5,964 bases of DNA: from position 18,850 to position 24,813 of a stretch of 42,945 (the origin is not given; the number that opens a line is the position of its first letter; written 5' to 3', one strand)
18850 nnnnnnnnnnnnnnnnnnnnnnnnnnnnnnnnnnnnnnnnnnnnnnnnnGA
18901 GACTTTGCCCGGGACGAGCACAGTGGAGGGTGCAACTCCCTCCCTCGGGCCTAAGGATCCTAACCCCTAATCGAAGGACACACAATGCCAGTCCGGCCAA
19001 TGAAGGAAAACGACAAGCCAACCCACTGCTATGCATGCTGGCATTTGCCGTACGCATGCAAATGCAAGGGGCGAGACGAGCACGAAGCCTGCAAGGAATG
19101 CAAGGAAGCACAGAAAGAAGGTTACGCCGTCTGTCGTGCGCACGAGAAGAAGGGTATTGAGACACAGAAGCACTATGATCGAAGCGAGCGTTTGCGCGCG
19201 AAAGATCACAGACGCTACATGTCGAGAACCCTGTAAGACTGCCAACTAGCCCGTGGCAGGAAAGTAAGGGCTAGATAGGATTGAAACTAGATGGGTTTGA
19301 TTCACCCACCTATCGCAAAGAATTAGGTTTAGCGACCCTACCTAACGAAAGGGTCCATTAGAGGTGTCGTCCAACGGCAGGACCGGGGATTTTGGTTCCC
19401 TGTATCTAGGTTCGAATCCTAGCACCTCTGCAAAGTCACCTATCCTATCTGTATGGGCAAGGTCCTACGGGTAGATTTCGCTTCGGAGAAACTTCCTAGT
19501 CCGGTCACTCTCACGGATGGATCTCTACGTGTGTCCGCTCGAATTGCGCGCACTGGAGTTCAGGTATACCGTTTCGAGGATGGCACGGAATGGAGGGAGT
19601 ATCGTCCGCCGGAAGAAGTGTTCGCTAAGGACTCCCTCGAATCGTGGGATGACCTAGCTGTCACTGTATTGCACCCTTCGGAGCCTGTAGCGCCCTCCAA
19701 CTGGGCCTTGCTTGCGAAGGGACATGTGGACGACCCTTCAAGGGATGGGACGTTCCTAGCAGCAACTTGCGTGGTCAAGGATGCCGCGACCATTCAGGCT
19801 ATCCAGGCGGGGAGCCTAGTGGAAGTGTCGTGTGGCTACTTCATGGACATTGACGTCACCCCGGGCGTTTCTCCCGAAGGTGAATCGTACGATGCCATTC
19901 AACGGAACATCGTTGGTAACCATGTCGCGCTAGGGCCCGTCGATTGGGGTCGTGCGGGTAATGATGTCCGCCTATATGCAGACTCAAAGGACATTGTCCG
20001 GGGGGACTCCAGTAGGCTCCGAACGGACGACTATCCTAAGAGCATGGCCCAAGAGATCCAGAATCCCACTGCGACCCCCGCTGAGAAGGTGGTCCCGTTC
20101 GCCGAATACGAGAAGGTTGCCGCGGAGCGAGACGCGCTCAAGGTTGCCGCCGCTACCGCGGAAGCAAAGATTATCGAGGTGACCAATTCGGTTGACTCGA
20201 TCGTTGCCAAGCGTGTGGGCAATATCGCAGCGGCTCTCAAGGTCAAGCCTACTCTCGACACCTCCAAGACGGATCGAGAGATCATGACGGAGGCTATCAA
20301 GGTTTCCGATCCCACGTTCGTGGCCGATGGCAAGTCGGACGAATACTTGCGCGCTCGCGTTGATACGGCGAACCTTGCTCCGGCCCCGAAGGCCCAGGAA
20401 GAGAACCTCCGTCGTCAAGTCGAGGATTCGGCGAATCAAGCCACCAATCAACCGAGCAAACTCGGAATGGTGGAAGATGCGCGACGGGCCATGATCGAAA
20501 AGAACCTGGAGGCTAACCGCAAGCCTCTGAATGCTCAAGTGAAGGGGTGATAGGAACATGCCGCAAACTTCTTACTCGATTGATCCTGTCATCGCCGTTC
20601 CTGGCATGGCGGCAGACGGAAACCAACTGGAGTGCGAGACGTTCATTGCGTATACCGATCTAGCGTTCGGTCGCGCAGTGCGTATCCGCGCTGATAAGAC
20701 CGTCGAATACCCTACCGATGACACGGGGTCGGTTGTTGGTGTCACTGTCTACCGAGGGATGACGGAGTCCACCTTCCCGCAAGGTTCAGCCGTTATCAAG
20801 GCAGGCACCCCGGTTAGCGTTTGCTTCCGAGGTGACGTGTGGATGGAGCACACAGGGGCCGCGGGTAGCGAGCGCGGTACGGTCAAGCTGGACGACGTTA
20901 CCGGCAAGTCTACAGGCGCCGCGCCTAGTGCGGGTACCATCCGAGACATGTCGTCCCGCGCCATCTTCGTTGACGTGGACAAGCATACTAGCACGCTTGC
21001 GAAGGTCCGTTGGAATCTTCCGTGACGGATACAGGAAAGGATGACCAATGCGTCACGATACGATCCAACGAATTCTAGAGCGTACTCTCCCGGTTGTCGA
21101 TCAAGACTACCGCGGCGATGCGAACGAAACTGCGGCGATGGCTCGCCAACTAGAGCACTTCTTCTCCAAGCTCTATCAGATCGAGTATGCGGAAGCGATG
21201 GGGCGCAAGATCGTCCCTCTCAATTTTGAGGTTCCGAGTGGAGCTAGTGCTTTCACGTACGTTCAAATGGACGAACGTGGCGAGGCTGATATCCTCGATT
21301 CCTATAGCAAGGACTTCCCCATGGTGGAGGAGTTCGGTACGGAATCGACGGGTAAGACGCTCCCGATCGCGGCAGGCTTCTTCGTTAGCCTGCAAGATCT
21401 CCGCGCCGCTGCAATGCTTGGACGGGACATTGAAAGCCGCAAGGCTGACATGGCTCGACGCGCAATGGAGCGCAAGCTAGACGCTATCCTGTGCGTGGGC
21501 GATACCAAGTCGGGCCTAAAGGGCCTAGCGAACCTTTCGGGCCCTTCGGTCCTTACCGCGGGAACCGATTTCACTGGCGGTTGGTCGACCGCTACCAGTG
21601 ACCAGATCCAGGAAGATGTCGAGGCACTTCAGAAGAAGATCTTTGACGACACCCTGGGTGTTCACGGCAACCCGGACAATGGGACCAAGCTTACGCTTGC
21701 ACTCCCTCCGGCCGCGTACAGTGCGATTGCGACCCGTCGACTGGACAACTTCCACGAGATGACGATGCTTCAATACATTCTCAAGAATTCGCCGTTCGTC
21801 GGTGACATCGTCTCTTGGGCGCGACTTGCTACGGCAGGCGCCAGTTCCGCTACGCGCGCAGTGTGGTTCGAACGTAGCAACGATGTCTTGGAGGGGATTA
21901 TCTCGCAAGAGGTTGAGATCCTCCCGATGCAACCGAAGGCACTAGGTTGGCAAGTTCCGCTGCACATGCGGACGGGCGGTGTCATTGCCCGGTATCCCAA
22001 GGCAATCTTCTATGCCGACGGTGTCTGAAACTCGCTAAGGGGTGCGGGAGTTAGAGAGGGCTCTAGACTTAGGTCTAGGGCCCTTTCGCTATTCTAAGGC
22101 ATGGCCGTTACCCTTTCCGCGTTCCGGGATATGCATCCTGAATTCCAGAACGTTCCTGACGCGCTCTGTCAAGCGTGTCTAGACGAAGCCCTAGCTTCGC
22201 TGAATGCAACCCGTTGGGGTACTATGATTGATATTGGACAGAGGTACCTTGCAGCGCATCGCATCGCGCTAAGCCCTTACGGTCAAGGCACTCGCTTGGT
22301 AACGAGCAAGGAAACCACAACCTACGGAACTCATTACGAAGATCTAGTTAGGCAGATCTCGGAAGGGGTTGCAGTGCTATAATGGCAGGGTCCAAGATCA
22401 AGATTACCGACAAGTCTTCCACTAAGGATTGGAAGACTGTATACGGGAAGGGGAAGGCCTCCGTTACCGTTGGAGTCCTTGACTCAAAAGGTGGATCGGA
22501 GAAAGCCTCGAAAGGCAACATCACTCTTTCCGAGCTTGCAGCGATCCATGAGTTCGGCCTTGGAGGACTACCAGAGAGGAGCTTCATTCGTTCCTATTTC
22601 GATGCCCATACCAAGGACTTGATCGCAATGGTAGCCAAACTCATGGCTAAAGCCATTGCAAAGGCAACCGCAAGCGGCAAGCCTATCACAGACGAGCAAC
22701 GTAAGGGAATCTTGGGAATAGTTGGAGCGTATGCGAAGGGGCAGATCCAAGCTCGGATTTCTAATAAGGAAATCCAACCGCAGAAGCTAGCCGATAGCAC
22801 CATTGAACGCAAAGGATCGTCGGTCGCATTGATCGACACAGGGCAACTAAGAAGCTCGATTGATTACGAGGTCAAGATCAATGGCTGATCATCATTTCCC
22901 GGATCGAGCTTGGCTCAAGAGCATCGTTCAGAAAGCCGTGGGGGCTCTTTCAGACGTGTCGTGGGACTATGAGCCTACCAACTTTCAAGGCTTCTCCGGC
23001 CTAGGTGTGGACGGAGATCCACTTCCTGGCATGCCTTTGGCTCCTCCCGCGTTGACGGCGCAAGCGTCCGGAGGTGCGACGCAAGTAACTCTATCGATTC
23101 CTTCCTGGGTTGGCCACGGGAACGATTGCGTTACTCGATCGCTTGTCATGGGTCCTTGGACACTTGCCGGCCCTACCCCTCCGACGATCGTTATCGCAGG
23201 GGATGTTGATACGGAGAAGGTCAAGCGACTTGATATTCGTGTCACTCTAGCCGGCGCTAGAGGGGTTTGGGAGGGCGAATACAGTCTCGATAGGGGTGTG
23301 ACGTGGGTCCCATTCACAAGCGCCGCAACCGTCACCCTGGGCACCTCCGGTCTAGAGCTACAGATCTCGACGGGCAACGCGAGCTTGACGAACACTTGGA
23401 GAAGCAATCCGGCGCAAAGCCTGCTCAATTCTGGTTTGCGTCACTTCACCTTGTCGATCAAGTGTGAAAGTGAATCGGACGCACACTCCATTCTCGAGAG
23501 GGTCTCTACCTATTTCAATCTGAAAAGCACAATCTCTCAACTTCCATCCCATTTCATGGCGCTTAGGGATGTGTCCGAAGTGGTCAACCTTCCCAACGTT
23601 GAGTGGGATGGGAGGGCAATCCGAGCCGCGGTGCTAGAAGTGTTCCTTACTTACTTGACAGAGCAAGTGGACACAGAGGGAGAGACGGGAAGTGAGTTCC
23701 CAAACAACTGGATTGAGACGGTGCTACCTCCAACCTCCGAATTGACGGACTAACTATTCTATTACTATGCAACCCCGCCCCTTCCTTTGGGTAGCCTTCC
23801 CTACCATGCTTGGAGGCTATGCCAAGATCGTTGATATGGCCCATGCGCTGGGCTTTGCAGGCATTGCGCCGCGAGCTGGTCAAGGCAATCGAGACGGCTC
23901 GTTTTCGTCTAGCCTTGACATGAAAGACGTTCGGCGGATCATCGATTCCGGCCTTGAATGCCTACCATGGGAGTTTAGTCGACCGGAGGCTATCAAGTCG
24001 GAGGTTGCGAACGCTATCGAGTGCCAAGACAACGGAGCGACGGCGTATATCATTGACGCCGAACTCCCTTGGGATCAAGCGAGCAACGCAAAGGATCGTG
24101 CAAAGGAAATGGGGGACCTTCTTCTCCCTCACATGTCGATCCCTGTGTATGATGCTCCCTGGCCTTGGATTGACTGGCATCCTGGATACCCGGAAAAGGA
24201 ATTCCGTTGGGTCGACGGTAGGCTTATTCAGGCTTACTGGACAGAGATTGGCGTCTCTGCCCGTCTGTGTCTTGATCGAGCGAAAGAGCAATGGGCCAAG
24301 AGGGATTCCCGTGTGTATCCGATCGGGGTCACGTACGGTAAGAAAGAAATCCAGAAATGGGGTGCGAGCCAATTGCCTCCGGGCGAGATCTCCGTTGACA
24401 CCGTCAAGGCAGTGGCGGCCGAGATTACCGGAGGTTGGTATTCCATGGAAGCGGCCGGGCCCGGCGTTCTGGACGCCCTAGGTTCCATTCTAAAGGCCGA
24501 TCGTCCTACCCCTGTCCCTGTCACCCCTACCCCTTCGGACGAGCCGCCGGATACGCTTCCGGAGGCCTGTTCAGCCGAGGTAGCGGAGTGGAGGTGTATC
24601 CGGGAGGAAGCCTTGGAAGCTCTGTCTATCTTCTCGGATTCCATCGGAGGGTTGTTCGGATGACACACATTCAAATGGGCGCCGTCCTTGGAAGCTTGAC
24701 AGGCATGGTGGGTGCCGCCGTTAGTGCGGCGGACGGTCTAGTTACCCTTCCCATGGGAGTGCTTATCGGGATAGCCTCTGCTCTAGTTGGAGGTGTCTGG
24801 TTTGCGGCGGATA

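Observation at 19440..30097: Recurrent CTAT(T/C)CTA box 5-7 nt upstream of start codons: candidate phage-wide leaderless promoter motif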

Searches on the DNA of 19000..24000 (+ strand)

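Call 6: search_dna_similar(query=window:19000-24000:+, collection=phages, mode=distant, max_rows=20)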
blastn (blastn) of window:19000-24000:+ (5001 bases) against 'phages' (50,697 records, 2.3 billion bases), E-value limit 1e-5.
No match.

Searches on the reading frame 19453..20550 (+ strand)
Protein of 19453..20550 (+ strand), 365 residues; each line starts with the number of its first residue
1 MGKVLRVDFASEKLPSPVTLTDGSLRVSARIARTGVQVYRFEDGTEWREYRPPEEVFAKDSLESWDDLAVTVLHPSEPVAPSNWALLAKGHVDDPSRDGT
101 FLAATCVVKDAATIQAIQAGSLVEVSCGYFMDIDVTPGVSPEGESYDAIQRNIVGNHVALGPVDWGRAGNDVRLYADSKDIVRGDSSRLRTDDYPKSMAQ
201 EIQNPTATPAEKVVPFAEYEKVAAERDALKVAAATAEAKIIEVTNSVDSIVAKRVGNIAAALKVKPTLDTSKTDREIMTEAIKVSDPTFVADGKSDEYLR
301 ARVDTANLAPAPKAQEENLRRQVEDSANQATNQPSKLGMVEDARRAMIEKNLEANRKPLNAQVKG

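Call 9: search_protein_families(library=phrogs, proteins=[window:19453-20550:+], max_evalue=0.001)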
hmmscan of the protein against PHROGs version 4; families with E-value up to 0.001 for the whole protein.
window:19453-20550:+ (365 aa): 7 families
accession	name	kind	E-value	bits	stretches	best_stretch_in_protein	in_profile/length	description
phrog_530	-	head and packaging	2.1e-71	242.1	1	19-341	35-373/390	head maturation protease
phrog_12864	-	head and packaging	1.1e-31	111.5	1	7-181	30-210/468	head maturation protease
phrog_1961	-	unknown function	1.2e-26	94.8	1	19-333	15-347/417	-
phrog_2229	-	head and packaging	1.8e-23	84.6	1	49-333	60-340/428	head maturation protease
phrog_16985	-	unknown function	4.2e-20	73.3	1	30-191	27-189/436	-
phrog_3778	-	head and packaging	4e-12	46.8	1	117-209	272-356/593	head maturation protease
phrog_30637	-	unknown function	8.5e-12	44.7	1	100-173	832-902/1119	-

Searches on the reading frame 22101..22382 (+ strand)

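Call 9: search_protein_families(library=phrogs, proteins=[window:22101-22382:+], max_evalue=0.001)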
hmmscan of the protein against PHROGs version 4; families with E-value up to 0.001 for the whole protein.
window:22101-22382:+ (93 aa): 1 family
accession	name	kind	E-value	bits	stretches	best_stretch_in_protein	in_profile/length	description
phrog_302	-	head and packaging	1.3e-13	51.7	1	3-69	13-85/155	virion structural protein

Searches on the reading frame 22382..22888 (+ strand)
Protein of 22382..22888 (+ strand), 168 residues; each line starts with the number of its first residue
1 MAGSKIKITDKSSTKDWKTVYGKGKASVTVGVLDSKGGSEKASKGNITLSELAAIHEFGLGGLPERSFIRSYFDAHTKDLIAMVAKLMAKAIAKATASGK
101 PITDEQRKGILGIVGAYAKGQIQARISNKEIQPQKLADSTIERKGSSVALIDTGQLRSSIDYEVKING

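Call 9: search_protein_families(library=phrogs, proteins=[window:22382-22888:+], max_evalue=0.001)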
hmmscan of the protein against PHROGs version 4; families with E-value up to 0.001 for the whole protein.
window:22382-22888:+ (168 aa): 3 families
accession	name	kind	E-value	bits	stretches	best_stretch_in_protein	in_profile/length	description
phrog_222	-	connector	8.3e-31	108.7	1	25-166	134-263/276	tail completion or Neck1 protein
phrog_5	-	connector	9.3e-05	23.4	0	21-100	139-217/239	tail completion or Neck1 protein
phrog_26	-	connector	0.0005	20.6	0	103-162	102-167/321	tail completion or Neck1 protein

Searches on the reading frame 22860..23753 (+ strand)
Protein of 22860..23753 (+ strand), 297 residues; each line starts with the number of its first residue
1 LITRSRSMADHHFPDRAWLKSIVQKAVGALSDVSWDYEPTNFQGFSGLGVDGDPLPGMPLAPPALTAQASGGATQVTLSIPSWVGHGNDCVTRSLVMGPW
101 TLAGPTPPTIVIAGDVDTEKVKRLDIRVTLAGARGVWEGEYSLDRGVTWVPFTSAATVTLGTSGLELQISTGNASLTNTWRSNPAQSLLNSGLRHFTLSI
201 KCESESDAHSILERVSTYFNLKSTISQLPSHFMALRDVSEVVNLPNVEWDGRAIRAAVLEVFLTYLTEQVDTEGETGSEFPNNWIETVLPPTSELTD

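Call 9: search_protein_families(library=phrogs, proteins=[window:22860-23753:+], max_evalue=0.001)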
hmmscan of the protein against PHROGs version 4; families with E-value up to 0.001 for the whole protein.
window:22860-23753:+ (297 aa): 0 families

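Call 30: search_protein_families(library=pfam, proteins=[window:22860-23753:+], max_evalue=0.01)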
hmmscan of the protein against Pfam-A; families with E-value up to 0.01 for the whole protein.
window:22860-23753:+ (297 aa): 1 family
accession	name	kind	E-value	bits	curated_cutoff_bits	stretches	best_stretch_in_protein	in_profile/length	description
PF23961.1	Phage_tail_terminator_9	-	0.0041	17.3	27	1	194-270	63-136/153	Phage neck terminator protein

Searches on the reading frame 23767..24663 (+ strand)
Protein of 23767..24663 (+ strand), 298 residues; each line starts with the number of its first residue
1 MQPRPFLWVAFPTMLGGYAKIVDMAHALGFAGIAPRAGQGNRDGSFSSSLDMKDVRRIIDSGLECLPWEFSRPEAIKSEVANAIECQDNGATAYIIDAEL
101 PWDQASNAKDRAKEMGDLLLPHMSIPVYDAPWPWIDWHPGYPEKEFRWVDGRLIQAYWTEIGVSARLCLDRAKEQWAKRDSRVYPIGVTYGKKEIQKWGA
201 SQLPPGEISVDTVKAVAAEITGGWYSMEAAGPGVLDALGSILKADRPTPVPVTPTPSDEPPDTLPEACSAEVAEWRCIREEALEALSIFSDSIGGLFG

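Call 9: search_protein_families(library=phrogs, proteins=[window:23767-24663:+], max_evalue=0.001)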
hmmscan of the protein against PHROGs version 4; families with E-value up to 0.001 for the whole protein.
window:23767-24663:+ (298 aa): 0 families

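Call 30: search_protein_families(library=pfam, proteins=[window:23767-24663:+], max_evalue=0.01)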
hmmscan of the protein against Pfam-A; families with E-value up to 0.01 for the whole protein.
window:23767-24663:+ (298 aa): 0 families
